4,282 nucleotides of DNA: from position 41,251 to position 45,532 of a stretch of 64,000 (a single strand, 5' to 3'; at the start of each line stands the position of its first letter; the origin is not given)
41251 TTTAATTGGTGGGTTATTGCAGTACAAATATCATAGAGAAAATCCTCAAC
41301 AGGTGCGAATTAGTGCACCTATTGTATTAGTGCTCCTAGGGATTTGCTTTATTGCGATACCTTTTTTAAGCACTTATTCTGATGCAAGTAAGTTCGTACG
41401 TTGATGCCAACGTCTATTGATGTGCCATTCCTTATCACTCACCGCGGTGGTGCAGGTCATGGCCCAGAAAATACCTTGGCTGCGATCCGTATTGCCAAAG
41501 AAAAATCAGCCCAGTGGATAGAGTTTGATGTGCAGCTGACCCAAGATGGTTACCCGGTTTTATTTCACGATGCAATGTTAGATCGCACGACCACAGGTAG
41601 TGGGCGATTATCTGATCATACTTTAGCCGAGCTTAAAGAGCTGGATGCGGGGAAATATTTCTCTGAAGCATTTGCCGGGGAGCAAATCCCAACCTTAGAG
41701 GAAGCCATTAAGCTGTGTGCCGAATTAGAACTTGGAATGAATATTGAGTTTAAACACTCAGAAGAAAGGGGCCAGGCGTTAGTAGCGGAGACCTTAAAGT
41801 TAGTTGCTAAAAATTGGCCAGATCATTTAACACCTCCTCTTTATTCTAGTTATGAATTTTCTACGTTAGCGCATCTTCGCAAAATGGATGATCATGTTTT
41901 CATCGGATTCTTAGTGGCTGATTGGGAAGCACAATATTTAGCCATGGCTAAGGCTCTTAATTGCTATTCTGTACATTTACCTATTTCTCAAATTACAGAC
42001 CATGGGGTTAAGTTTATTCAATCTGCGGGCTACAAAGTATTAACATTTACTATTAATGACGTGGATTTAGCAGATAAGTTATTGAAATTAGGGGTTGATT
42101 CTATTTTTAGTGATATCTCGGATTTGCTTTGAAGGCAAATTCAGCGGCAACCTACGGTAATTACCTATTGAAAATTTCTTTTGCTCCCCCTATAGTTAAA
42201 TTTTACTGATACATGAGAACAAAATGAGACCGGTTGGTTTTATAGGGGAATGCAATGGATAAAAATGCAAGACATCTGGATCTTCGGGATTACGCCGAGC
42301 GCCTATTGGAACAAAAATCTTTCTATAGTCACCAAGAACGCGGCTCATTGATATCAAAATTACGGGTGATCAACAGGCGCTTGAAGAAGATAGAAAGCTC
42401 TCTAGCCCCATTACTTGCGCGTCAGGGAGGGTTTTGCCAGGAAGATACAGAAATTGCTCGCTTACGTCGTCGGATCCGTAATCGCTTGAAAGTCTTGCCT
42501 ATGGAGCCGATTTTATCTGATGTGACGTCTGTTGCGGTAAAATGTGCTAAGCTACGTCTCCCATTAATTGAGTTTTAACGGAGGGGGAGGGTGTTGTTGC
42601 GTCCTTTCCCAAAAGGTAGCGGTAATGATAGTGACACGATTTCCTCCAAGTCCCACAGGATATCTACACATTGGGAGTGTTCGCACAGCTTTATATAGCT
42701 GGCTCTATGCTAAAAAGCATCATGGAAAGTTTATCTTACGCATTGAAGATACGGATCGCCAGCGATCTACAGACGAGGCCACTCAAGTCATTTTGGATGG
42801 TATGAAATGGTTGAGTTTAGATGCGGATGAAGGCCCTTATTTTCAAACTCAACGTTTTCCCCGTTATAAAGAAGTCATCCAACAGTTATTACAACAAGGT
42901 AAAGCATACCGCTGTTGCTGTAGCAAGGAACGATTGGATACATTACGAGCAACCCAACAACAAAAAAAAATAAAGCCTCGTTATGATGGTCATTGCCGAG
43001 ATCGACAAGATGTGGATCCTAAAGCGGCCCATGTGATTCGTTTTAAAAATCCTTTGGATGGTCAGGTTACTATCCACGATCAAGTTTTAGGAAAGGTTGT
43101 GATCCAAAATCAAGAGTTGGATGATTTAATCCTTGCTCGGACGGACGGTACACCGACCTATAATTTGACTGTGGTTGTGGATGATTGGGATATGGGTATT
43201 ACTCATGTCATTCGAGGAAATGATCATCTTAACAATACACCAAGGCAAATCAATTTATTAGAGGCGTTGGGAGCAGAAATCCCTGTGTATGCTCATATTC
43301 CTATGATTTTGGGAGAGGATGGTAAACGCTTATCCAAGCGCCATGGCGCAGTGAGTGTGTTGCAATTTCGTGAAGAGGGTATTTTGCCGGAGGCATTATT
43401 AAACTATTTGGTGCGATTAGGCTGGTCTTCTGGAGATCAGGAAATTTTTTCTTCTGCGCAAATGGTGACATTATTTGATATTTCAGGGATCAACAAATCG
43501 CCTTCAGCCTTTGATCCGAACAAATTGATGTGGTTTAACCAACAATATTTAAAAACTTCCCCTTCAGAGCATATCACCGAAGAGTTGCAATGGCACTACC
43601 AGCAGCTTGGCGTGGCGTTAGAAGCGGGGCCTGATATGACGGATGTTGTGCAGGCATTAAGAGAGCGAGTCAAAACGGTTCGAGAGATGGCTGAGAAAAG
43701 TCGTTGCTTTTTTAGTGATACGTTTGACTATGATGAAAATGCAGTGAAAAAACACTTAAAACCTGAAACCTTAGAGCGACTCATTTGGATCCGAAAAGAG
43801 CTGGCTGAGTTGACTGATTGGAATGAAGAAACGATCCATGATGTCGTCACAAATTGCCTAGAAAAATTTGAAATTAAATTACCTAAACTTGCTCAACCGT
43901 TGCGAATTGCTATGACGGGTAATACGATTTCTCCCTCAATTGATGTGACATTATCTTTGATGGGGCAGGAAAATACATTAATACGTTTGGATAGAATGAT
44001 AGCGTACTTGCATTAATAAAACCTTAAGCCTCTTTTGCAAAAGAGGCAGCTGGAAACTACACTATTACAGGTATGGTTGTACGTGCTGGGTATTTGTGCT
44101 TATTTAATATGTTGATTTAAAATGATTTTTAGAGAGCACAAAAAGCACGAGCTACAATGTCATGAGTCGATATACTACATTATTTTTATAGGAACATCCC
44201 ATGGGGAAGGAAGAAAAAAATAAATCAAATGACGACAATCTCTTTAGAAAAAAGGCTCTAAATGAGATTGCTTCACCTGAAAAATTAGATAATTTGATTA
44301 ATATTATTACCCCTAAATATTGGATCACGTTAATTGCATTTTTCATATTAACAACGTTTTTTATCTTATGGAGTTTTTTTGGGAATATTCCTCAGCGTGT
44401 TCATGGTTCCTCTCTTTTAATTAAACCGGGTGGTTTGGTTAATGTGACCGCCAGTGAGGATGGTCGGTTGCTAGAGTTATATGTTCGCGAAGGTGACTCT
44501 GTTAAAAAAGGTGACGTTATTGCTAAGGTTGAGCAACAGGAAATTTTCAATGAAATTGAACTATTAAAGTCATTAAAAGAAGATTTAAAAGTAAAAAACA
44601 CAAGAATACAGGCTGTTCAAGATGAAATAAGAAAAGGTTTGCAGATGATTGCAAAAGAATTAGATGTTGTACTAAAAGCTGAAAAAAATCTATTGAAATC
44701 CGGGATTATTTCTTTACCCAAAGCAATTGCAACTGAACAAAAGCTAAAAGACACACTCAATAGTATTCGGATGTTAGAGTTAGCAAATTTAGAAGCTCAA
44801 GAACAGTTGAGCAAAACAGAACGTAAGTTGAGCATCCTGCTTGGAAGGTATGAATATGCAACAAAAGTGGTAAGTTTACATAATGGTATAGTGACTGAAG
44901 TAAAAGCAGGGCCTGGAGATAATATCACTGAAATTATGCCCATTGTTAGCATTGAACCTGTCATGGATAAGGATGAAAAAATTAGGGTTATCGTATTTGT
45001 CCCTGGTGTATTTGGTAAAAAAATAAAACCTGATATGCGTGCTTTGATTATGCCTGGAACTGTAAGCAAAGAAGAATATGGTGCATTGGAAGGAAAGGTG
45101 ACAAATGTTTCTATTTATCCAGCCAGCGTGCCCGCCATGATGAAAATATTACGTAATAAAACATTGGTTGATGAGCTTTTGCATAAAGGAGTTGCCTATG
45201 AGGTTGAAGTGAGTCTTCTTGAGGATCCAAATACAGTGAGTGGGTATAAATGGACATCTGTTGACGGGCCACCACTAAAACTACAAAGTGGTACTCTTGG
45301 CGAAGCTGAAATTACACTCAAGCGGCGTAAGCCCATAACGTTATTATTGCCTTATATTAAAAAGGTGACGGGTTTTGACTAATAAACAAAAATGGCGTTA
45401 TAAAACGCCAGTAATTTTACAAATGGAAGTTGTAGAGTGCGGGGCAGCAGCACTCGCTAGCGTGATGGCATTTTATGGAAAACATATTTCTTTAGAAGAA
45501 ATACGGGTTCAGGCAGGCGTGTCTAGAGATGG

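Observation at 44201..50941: Complete NHLP/Nif11-type three-gene peptide export apparatus with an atypical short-leader cargo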

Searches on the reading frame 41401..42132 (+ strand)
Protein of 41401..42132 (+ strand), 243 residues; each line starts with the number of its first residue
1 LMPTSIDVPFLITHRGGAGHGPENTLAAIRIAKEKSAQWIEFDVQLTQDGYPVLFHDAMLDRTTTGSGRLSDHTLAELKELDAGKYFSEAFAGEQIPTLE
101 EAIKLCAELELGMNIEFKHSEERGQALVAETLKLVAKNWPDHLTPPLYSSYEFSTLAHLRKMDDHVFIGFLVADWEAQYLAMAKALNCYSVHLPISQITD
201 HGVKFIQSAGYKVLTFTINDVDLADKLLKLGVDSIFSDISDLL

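Call 22: search_protein_families(library=ncbifam, proteins=[window:41401-42132:+], max_evalue=0.00001)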
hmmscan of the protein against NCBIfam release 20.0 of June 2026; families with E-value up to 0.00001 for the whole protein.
window:41401-42132:+ (243 aa): 4 families
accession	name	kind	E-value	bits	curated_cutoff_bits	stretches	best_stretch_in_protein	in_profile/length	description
NF006989.0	PRK09454.1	equivalog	4.5e-63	212.9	264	1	7-242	8-243/251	glycerophosphodiester phosphodiesterase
NF053857.1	LysphglycPlipDStph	equivalog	5.2e-24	85.1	450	1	7-90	44-127/305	lysophosphatidylglycerol phospholipase D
NF008354.0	PRK11143.1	equivalog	1e-11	44.4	254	1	10-99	32-115/359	glycerophosphodiester phosphodiesterase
NF041304.3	AvrBs2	equivalog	4.8e-07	28.1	1000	1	22-78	285-343/716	type III secretion system effector avirulence protein AvrBs2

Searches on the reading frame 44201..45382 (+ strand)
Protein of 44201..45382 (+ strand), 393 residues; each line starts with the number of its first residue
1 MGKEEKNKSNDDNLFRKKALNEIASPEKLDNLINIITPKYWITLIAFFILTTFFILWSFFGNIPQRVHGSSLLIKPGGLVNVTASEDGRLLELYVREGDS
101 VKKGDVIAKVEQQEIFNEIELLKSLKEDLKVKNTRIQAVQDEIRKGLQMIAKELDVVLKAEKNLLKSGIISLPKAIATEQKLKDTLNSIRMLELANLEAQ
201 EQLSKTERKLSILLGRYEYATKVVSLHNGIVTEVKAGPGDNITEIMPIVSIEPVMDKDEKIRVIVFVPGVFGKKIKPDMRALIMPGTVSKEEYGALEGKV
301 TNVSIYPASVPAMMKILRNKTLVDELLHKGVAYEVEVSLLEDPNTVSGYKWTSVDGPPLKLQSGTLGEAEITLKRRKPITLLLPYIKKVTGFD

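Call 3: search_protein_families(library=ncbifam, proteins=[window:44201-45382:+], max_evalue=0.01)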
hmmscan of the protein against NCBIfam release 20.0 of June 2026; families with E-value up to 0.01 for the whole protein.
window:44201-45382:+ (393 aa): 15 families
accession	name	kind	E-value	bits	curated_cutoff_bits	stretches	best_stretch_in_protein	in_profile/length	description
TIGR03794.1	NHLM_micro_HlyD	equivalog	6.8e-83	278.9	156.2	2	130-388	170-421/421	NHLP bacteriocin system secretion protein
TIGR01843.1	type_I_hlyD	subfamily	3.7e-15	55.8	208.65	1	40-144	4-108/422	HlyD family type I secretion periplasmic adaptor subunit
TIGR01730.1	RND_mfp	subfamily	6.8e-07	28.5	94.9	1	77-119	24-66/322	efflux RND transporter periplasmic adaptor subunit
TIGR02971.1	heterocyst_DevB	subfamily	5e-06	26.1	129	1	77-135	11-70/327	ABC exporter membrane fusion protein, DevB family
TIGR01000.1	bacteriocin_acc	subfamily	5.2e-05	22.3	258.85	1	44-146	25-127/457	bacteriocin secretion accessory protein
NF004547.1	PRK05889.1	equivalog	6.3e-05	23.1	75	1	81-111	41-71/71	biotin/lipoyl-binding carrier protein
TIGR00998.1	8a0101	subfamily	0.00067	18.7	390.8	1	77-201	40-166/334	EmrA/EmrK family multidrug efflux transporter periplasmic adaptor subunit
NF006761.0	PRK09282.1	domain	0.00095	17.7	402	1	79-121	521-563/591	pyruvate carboxylase subunit B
NF002939.0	PRK03598.1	equivalog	0.00097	18.4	393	1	80-205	45-171/332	secretion protein HlyD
NF005457.0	PRK07051.1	equivalog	0.0019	18.4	87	0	81-112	49-80/80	acetyl-CoA carboxylase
NF007785.0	PRK10476.1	equivalog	0.0021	17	376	1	79-140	48-106/347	multidrug transporter subunit MdtN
NF008606.0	PRK11578.1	equivalog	0.0024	17.1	342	1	80-172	62-143/371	macrolide transporter subunit MacA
TIGR00531.1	BCCP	equivalog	0.0027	18.2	115.2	1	93-122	100-129/156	acetyl-CoA carboxylase biotin carboxyl carrier protein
NF011457.0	PRK14875.1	equivalog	0.005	15.8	307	0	86-122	16-52/372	acetoin dehydrogenase dihydrolipoyllysine-residue acetyltransferase subunit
NF008854.0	PRK11892.1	equivalog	0.006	15.3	454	1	85-121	14-50/464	pyruvate dehydrogenase complex E1 component subunit beta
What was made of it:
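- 44201..45382 (+): HlyD-like periplasmic adaptor (membrane fusion protein), NHLP-system type. TIGR03794 scores 278.9 bits against a cut-off of 156.2 (call 3).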

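Call 4: search_protein_families(library=pfam, proteins=[window:44201-45382:+], max_evalue=0.01)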
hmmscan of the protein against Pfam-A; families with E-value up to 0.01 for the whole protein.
window:44201-45382:+ (393 aa): 5 families
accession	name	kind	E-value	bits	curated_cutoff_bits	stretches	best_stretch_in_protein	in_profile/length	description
PF13533.13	Biotin_lipoyl_2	-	6.2e-08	32.7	29.8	1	80-110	1-31/32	Biotin-lipoyl like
PF13437.12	HlyD_3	-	1.4e-06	29.5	22.2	0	223-307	2-80/106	HlyD family secretion protein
PF00364.28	Biotin_lipoyl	-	1.3e-05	25.4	22.1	1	82-109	45-72/73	Biotin-requiring enzyme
PF16576.10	HlyD_D23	-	7.3e-05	22.6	30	1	80-253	20-141/214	Barrel-sandwich domain of CusB or HlyD membrane-fusion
PF01551.29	Peptidase_M23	-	0.0086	16.7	28.7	0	91-114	53-76/96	Peptidase family M23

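Call 9: find_encoding_contigs(protein=window:44201-45382:+, flank=10000, max_places=6)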
Protein window:44201-45382:+ (393 aa): no gene with exactly this product is on record in the collection.

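Call 13: list_cluster_members(proteins=[P0001, window:44201-45382:+, window:45375-47552:+, window:47549-50461:+])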
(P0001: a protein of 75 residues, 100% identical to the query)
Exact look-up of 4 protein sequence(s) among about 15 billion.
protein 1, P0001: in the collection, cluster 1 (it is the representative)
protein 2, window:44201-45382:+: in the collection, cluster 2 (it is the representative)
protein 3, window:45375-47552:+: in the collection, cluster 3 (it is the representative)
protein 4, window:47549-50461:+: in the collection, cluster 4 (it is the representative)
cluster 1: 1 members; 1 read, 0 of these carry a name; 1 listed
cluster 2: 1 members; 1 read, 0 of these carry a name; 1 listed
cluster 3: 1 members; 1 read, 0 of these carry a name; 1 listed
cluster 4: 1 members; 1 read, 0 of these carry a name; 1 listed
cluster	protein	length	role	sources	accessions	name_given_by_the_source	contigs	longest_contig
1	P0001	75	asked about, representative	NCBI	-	-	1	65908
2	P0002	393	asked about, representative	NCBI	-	-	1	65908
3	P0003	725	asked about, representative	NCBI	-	-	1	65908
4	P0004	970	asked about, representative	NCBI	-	-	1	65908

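Call 36: search_protein_families(library=ncbifam, proteins=[L042:11669-11857:+, L042:15554-15715:-, L037:12183-12392:-, L016:9241-9489:+, L026:14498-14695:+, L030:15782-15973:-, L012:6645-7103:-, L014:5092-5379:+, L041:3752-4015:+, L017:16067-16486:+], max_evalue=0.01)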
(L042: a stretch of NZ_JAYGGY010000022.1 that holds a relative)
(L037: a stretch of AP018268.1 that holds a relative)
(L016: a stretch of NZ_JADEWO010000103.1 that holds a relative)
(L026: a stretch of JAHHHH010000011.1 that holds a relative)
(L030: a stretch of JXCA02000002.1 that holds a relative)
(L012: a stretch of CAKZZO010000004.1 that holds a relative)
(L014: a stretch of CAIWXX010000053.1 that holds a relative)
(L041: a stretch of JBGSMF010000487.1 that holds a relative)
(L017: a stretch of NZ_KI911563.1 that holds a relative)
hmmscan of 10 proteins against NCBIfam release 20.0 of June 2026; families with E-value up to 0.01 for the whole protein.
L042:11669-11857:+ (62 aa): 0 families

L042:15554-15715:- (53 aa): 1 family
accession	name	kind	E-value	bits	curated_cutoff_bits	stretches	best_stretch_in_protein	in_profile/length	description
NF033456.1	RiPP_CCRG-2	domain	0.0049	16.8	24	1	25-37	6-18/18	CCRG-2 family RiPP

L037:12183-12392:- (69 aa): 1 family
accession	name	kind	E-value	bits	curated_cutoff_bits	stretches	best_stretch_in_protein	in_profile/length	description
TIGR04497.1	GRASP_targ_2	subfamily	0.01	15.9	32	0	20-32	14-26/50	putative ATP-grasp target RiPP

L016:9241-9489:+ (82 aa): 3 families
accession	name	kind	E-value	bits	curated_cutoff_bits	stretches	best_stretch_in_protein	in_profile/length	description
NF033215.1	BlpC_Streptocco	equivalog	0.00013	21.6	70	1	18-42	11-35/51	quorum-sensing system pheromone BlpC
TIGR03949.1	bact_IIb_cerein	subfamily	0.0056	16.4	21.5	1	17-33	1-17/45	class IIb bacteriocin, lactobin A/cerein 7B family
NF033456.1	RiPP_CCRG-2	domain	0.0057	16.6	24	0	18-32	4-18/18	CCRG-2 family RiPP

L026:14498-14695:+ (65 aa): 0 families

L030:15782-15973:- (63 aa): 0 families

L012:6645-7103:- (152 aa): 1 family
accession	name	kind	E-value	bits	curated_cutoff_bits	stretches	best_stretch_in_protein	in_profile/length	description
NF038167.1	cyan_ocin_like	subfamily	0.00017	21.7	32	1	78-110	11-23/72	CTB family bacteriocin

L014:5092-5379:+ (95 aa): 6 families
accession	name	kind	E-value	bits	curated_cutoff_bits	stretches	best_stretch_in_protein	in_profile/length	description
TIGR03793.1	leader_NHLP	domain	2.2e-19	69.1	50.9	1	6-81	2-77/77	NHLP leader peptide family RiPP precursor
NF038399.1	NH_RiPP_Os17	domain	6.8e-05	22.9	40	1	16-42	9-34/63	Os1348 family NHLP clan protein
TIGR01323.1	nitrile_alph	equivalog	0.00037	20.1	249.85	1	20-76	114-172/189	nitrile hydratase subunit alpha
TIGR04149.1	GG_sam_targ_CFB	domain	0.0049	16.8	25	1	67-93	14-38/43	TIGR04149 family rSAM-modified RiPP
NF038167.1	cyan_ocin_like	subfamily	0.0066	16.6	32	0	65-81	6-22/72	CTB family bacteriocin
TIGR03798.1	leader_Nif11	subfamily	0.0093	16.2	32.3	0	15-81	11-68/68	Nif11-like leader peptide family RiPP precursor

L041:3752-4015:+ (87 aa): 4 families
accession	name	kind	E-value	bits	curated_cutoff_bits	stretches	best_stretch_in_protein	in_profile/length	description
TIGR03798.1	leader_Nif11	subfamily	1.1e-15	57.7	32.3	1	1-74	1-68/68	Nif11-like leader peptide family RiPP precursor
NF038399.1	NH_RiPP_Os17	domain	0.00024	21.1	40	1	8-52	5-44/63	Os1348 family NHLP clan protein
NF038167.1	cyan_ocin_like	subfamily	0.0025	18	32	1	61-82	9-29/72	CTB family bacteriocin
TIGR03793.1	leader_NHLP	domain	0.0087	15.9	50.9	0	6-74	6-77/77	NHLP leader peptide family RiPP precursor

L017:16067-16486:+ (139 aa): 3 families
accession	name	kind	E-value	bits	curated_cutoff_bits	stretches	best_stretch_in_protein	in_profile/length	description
TIGR03793.1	leader_NHLP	domain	2.9e-16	59.1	50.9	1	11-85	6-77/77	NHLP leader peptide family RiPP precursor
NF038399.1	NH_RiPP_Os17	domain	3.5e-05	23.8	40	1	9-44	1-35/63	Os1348 family NHLP clan protein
TIGR01323.1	nitrile_alph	equivalog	0.00048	19.7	249.85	1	21-84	114-176/189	nitrile hydratase subunit alpha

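Call 66: search_dna_similar(query=window:44201-45382:+, collection=plasmids, mode=protein, max_evalue=1e-10, max_rows=25)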
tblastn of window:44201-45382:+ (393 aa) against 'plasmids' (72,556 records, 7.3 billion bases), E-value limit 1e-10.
Records with a match: 22; places in all: 23; records where one place covers at least 80% of the query: 13.
Best place of each record, by identity: <60% 22.
By first word of the organism name: Nostoc 5; Azospirillum 3; Tolypothrix 2; Shinella 1; Spirosoma 1; Ensifer 1; Kovacikia 1; Bradyrhizobium 1; Methylobacterium 1; Mesorhizobium 1; and 5 more.
By predicted mobility (MOB-suite, as given by PLSDB): non-mobilizable 14; mobilizable 4; conjugative 4.
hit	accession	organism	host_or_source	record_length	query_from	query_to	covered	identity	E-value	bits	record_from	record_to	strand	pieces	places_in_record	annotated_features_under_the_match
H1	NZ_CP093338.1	Shinella sp. H4-D48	whole organism,grassland soil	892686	12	391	97%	31.4%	7e-36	146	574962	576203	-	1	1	NHLP bacteriocin system secretion protein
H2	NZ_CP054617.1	Azospirillum oryzae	cell culture,soil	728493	1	392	100%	30.1%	3e-52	194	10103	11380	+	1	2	NHLP bacteriocin system secretion protein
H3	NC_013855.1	Azospirillum sp. B510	-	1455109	2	392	99%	30.1%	1e-40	160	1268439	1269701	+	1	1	record has no annotation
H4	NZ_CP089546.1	Spirosoma oryzicola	Single cell,Surface layer of rice grains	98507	14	388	95%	31.0%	7e-47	179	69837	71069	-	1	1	NHLP bacteriocin system secretion protein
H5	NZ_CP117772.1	Nostoc sp. UHCC 0926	whole organism,lichen surface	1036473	10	392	73%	37.2%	9e-22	193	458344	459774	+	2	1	none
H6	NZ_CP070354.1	Ensifer sp. PDNC004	cell culture,Plastic debris in ...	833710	13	388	96%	27.3%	2e-27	122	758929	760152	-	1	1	NHLP bacteriocin system secretion protein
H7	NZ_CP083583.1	Kovacikia minuta CCNUW1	cell culture,fresh water lake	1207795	9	392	81%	32.1%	5e-21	189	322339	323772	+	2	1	record has no annotation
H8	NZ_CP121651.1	Bradyrhizobium sp. CB82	Stylosanthes guianensis,cell culture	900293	57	393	86%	30.2%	1e-42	166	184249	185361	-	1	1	NHLP bacteriocin system secretion protein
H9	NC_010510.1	Methylobacterium radiotolerans JCM 2831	-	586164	14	392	96%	26.4%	3e-21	103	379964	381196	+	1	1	NHLP bacteriocin system secretion protein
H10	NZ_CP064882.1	Tolypothrix sp. PCC 7601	Fresh water sample,Fresh water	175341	13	389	96%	26.0%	1e-21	104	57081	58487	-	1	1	NHLP bacteriocin system secretion protein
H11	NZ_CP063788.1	Tolypothrix sp. PCC 7712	Soil sample,soil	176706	13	389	96%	26.0%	1e-21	104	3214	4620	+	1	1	NHLP bacteriocin system secretion protein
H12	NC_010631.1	Nostoc punctiforme PCC 73102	-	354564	14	392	78%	31.4%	4e-18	169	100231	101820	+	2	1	NHLP bacteriocin system secretion protein | NHLP family bacteriocin export ABC transporter ...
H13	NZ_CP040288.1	Nostoc sp. C057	Phaeoceros,pure culture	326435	13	392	70%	34.8%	1e-19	181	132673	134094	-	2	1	NHLP bacteriocin system secretion protein | NHLP family bacteriocin export ABC transporter ...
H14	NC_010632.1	Nostoc punctiforme PCC 73102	-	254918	13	392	70%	34.4%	1e-16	170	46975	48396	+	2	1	NHLP bacteriocin system secretion protein | NHLP family bacteriocin export ABC transporter ...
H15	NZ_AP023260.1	Mesorhizobium sp. L-2-11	Lotus japonicus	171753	26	390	93%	23.6%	2e-24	113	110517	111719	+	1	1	NHLP bacteriocin system secretion protein | NHLP family bacteriocin export ABC transporter ...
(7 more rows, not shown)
